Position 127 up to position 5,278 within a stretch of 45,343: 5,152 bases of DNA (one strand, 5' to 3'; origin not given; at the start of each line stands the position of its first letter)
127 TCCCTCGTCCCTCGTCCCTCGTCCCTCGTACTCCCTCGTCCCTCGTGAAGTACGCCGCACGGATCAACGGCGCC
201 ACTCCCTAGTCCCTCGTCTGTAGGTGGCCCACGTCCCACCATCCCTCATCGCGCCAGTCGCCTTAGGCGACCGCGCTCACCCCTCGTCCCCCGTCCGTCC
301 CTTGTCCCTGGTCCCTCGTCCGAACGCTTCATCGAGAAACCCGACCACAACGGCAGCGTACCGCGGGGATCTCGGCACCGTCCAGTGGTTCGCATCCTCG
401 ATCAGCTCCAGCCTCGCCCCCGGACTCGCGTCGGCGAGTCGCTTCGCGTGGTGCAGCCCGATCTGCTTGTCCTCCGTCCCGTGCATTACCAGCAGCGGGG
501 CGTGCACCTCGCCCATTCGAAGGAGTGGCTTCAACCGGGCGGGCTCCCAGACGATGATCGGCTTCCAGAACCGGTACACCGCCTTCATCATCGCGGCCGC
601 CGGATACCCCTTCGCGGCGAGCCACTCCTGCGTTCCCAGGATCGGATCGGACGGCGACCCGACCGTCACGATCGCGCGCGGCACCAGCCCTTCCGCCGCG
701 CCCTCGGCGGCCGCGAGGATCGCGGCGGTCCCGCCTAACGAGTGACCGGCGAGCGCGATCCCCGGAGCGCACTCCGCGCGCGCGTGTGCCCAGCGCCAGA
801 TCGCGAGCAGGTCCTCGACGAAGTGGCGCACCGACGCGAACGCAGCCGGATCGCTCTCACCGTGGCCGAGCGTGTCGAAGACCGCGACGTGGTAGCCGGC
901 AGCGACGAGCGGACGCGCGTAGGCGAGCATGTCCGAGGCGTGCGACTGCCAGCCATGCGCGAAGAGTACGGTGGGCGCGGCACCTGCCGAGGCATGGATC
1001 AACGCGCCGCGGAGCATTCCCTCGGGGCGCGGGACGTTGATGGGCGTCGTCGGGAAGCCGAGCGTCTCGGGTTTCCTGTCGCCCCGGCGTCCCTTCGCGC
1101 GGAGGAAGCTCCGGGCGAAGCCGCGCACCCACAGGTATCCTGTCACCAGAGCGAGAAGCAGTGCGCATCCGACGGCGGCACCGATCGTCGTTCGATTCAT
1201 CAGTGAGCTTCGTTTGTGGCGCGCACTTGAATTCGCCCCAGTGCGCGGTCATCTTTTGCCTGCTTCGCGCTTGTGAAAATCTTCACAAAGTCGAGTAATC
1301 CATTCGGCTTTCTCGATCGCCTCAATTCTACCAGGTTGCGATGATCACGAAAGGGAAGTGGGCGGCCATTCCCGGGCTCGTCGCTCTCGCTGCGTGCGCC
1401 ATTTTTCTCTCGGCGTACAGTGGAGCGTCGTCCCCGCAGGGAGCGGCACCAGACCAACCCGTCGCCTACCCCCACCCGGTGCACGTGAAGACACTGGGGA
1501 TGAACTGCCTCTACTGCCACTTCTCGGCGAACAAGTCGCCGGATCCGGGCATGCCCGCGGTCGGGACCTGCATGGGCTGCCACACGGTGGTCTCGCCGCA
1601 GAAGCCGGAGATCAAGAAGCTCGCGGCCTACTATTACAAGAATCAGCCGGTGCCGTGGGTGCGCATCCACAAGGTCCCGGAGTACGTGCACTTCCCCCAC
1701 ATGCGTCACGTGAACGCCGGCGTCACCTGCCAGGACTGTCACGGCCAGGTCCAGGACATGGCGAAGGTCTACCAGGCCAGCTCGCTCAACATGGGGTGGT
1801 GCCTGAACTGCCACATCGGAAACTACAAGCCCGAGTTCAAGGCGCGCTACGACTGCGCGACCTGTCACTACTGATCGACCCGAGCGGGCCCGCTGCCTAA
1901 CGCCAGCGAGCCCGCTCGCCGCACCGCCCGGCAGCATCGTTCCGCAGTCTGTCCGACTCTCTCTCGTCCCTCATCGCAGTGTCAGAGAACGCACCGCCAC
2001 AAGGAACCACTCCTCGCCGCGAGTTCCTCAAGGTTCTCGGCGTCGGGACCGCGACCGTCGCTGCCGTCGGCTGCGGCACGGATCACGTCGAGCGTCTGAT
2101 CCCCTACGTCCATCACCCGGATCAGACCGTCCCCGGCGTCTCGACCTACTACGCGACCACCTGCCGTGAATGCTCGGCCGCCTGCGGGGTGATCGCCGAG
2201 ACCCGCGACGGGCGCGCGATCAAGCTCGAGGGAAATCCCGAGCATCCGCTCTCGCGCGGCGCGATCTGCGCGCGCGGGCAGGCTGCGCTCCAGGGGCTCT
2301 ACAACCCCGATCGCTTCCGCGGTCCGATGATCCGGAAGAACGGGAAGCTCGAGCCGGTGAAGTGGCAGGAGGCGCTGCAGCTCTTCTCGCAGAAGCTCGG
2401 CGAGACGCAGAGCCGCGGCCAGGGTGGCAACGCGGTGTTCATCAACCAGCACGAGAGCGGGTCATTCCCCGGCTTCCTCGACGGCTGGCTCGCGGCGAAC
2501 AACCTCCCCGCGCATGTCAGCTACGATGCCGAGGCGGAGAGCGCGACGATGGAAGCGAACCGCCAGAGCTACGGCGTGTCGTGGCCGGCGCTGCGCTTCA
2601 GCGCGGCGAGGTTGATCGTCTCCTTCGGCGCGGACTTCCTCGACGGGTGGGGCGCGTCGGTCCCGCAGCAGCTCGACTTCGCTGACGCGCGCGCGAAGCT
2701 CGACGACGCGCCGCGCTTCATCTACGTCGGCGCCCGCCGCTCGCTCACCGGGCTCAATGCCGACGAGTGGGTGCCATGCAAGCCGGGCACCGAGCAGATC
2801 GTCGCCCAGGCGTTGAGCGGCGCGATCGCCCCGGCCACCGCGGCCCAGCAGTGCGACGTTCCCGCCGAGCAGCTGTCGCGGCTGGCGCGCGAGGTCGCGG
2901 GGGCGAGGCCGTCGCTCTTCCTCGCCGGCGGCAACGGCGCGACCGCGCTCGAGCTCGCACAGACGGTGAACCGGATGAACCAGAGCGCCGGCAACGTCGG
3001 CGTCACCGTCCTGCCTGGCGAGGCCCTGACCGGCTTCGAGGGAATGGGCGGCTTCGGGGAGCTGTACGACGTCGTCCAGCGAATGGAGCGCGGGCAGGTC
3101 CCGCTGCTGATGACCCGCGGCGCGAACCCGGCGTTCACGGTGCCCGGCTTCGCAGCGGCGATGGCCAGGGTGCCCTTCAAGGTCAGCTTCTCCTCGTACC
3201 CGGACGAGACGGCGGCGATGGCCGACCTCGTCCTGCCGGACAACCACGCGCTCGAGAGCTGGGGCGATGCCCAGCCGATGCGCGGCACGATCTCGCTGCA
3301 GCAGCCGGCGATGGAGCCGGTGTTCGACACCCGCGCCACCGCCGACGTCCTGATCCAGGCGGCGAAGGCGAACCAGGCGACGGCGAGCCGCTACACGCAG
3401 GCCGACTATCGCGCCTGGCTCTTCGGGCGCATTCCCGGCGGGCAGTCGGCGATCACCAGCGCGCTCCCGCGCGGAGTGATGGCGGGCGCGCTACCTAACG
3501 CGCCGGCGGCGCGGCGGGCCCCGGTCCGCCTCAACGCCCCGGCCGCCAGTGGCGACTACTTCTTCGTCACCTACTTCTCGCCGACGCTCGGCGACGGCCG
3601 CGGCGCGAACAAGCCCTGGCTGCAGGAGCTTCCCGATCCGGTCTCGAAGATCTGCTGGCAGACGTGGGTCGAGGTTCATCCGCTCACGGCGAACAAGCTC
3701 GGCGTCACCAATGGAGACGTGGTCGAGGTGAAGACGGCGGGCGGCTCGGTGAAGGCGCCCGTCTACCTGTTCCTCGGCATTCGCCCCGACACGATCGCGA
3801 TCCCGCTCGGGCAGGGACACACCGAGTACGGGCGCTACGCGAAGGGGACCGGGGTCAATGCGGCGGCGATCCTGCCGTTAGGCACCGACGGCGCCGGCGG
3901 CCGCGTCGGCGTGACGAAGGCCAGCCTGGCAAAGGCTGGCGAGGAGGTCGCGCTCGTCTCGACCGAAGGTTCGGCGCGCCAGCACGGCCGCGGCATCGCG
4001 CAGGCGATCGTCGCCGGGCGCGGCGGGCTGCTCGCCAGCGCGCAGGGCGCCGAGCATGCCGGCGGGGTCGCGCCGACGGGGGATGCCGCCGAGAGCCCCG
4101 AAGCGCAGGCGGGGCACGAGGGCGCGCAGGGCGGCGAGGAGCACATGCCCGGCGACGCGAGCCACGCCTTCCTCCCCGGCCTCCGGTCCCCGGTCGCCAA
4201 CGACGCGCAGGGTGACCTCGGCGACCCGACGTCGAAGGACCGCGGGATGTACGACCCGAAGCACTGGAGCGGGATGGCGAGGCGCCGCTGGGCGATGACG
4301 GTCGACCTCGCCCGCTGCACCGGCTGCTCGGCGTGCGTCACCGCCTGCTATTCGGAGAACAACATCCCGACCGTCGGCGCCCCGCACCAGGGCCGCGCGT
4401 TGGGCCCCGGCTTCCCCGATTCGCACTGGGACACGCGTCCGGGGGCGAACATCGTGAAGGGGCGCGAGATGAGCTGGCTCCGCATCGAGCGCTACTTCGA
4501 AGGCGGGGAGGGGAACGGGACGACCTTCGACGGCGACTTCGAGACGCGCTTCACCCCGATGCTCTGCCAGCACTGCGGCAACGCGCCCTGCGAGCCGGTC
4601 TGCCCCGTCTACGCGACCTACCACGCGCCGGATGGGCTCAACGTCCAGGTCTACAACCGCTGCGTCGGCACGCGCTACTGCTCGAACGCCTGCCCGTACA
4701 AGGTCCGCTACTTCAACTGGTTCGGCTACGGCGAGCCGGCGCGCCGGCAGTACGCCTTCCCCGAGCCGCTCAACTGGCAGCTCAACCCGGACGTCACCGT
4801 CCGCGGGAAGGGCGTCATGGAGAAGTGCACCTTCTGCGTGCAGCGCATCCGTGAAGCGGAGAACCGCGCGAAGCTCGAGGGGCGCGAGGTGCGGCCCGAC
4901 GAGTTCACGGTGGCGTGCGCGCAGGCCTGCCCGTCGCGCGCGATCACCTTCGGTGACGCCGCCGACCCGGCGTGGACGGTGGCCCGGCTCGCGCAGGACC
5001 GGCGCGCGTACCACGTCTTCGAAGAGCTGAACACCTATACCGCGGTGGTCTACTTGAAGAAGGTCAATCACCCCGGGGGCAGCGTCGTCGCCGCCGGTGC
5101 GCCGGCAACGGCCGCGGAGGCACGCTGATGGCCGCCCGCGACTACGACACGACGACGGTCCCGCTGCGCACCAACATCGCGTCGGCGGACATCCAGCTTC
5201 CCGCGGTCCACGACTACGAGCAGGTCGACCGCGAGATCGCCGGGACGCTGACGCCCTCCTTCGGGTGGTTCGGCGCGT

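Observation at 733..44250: Hyper-abundant, sense-biased 8-mer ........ that forces the rare TTA-Leu codon into housekeeping genes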

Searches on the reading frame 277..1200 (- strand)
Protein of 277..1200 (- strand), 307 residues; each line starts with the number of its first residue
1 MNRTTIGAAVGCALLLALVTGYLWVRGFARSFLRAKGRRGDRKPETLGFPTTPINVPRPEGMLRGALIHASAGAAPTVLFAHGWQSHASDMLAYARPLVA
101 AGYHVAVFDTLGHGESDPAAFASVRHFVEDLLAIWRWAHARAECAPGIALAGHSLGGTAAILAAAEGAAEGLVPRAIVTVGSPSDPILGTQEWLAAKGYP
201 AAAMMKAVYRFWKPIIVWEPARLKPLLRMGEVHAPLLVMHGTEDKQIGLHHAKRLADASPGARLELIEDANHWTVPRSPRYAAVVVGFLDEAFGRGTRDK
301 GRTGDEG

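Call 16: find_encoding_contigs(protein=window:277-1200:-, flank=10000, max_places=10)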
Protein window:277-1200:- (307 aa): 5 contigs read that carry it; 4 places shown.
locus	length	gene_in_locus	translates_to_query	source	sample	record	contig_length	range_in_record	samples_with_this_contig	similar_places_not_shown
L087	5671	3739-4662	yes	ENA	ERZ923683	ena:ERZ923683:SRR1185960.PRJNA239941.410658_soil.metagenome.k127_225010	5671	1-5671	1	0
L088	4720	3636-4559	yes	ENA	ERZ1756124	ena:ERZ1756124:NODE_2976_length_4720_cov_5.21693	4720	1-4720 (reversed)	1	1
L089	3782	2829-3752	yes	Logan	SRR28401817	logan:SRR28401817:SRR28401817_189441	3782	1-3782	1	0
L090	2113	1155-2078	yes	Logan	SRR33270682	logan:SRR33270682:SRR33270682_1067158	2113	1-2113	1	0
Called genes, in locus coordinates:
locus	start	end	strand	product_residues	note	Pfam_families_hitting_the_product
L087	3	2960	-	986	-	?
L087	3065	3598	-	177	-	PF02085:Cytochrom_CIII (faint), PF14537:Cytochrom_c3_2 (faint), PF14522:Cytochrome_C7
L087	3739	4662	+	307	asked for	PF02129:Peptidase_S15, PF00561:Abhydrolase_1, PF12146:Hydrolase_4, PF12697:Abhydrolase_6, PF00326:Peptidase_S9 (faint), PF01764:Lipase_3 (faint)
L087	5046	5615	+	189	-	-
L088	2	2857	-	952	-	?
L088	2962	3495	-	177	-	PF02085:Cytochrom_CIII (faint), PF14537:Cytochrom_c3_2 (faint), PF14522:Cytochrome_C7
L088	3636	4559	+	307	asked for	PF02129:Peptidase_S15, PF00561:Abhydrolase_1, PF12146:Hydrolase_4, PF12697:Abhydrolase_6, PF00326:Peptidase_S9 (faint), PF01764:Lipase_3 (faint)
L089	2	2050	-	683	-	?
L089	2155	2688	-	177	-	PF02085:Cytochrom_CIII (faint), PF14537:Cytochrom_c3_2 (faint), PF14522:Cytochrome_C7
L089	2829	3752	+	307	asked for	PF02129:Peptidase_S15, PF00561:Abhydrolase_1, PF12146:Hydrolase_4, PF12697:Abhydrolase_6, PF00326:Peptidase_S9 (faint), PF01764:Lipase_3 (faint)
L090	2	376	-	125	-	?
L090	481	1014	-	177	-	PF02085:Cytochrom_CIII (faint), PF14537:Cytochrom_c3_2 (faint), PF14522:Cytochrome_C7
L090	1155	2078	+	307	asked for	PF02129:Peptidase_S15, PF00561:Abhydrolase_1, PF12146:Hydrolase_4, PF12697:Abhydrolase_6, PF00326:Peptidase_S9 (faint), PF01764:Lipase_3 (faint)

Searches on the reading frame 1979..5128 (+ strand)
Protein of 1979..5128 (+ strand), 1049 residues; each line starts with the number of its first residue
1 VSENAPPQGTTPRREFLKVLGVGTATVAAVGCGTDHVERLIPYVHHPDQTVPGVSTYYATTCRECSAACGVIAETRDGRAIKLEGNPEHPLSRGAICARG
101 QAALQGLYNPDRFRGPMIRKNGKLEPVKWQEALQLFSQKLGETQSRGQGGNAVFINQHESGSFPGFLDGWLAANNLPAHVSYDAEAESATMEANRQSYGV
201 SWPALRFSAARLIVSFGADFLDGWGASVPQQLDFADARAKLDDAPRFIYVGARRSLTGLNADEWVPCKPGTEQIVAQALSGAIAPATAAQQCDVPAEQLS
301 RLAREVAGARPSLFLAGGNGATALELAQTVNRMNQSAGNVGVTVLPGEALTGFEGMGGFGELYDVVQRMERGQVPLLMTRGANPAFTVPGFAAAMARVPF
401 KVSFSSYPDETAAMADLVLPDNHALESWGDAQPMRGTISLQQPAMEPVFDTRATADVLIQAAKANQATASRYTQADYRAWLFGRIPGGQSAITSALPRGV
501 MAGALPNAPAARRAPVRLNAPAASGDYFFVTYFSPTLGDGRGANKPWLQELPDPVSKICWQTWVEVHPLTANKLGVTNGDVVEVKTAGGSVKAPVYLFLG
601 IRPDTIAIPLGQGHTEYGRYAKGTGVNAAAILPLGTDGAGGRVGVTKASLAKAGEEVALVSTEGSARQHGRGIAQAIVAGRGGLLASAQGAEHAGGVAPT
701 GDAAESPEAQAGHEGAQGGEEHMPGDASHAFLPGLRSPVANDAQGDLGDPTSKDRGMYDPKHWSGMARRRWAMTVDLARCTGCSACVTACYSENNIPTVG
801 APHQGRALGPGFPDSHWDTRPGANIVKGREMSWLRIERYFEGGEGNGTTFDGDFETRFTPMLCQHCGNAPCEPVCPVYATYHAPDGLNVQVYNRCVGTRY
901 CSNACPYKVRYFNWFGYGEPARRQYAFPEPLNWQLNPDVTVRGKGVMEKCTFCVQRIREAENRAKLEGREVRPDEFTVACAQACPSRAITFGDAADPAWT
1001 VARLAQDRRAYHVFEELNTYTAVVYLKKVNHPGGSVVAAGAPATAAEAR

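Call 8: find_related_loci(query=window:1979-5128:+, collection=genome_contigs, flank=10000)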
Query window:1979-5128:+ (1049 aa) in genome_contigs; peptide patterns used: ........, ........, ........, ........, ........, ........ (x = any residue, [..] = any of these).
484 stretches matched a pattern; 478 encode a relative of the query (tblastn E <= 1e-3); the best 80 are kept; 80 distinct loci.
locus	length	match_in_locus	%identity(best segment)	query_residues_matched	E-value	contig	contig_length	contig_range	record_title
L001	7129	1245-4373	88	1-1037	0e+0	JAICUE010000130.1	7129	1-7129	MAG: Gemmatimonadaceae bacterium isolate GZL_ISSM_2_bin.59 k141_127248_length_7129_cov_12.9443, whole genome shotgun seq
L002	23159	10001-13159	85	1-1037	0e+0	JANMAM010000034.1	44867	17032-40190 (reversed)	MAG: Gemmatimonadaceae bacterium isolate OTE_1_metabat_92_sub OTE_1_k141_757428, whole genome shotgun sequence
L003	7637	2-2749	86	91-1032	0e+0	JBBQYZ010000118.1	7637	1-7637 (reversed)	MAG: Gemmatimonadales bacterium isolate Co_metawrap_2188 Cmw_2188_k141_18924856_length_7637_cov_7.0000, whole genome sho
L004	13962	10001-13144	75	13-1032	0e+0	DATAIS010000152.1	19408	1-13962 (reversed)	MAG TPA_asm: Gemmatimonadaceae bacterium isolate SMAG_U6890 k141_380147, whole genome shotgun sequence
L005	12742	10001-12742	83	1-916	0e+0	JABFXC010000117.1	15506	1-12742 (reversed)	MAG: Gemmatimonadaceae bacterium isolate Bin5.19 NODE_1419_length_15506_cov_5.186264, whole genome shotgun sequence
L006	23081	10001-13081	65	4-1049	0e+0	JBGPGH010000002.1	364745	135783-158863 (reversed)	MAG: Gemmatimonadaceae bacterium isolate OBJ_0618_7090110_47 k141_819908_length_364745_cov_25.0573, whole genome shotgun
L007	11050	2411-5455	67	13-1032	0e+0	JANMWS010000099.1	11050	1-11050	MAG: Gemmatimonadales bacterium isolate OTE_88_metabat_248 OTE_88_k141_3333282, whole genome shotgun sequence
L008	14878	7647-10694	67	13-1032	0e+0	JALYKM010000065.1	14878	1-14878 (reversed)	MAG: Gemmatimonadota bacterium isolate AFD bin13 SD1484-86_k127_545926, whole genome shotgun sequence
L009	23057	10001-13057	67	10-1032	0e+0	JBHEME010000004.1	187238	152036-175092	MAG: Gemmatimonadaceae bacterium isolate S2_bin.52.strict S2_NODE_4, whole genome shotgun sequence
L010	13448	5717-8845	66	6-1049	0e+0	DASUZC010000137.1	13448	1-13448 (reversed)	MAG TPA_asm: Gemmatimonadaceae bacterium isolate SMAG_U1912 k141_876118, whole genome shotgun sequence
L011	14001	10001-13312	64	13-1045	0e+0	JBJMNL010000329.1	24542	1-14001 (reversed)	MAG: Gemmatimonadaceae bacterium isolate H3_18_all_fractions_metab_8_73_36 k255_5513666, whole genome shotgun sequence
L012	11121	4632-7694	66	13-1037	0e+0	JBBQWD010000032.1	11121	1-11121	MAG: Gemmatimonadales bacterium isolate Co_metawrap_2041 Cmw_2041_k141_15667782_length_11121_cov_14.9949, whole genome s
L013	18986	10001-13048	66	13-1032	0e+0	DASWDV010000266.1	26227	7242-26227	MAG TPA_asm: Gemmatimonadaceae bacterium isolate SMAG_U2745 k141_1421517, whole genome shotgun sequence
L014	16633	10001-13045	67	13-1032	0e+0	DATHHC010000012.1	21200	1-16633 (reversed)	MAG TPA_asm: Gemmatimonadaceae bacterium isolate SMAG_U12490 k141_483559, whole genome shotgun sequence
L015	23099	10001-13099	66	3-1036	0e+0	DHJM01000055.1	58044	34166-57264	MAG TPA_asm: Gemmatimonadales bacterium UBA4720 UBA4720_contig_270, whole genome shotgun sequence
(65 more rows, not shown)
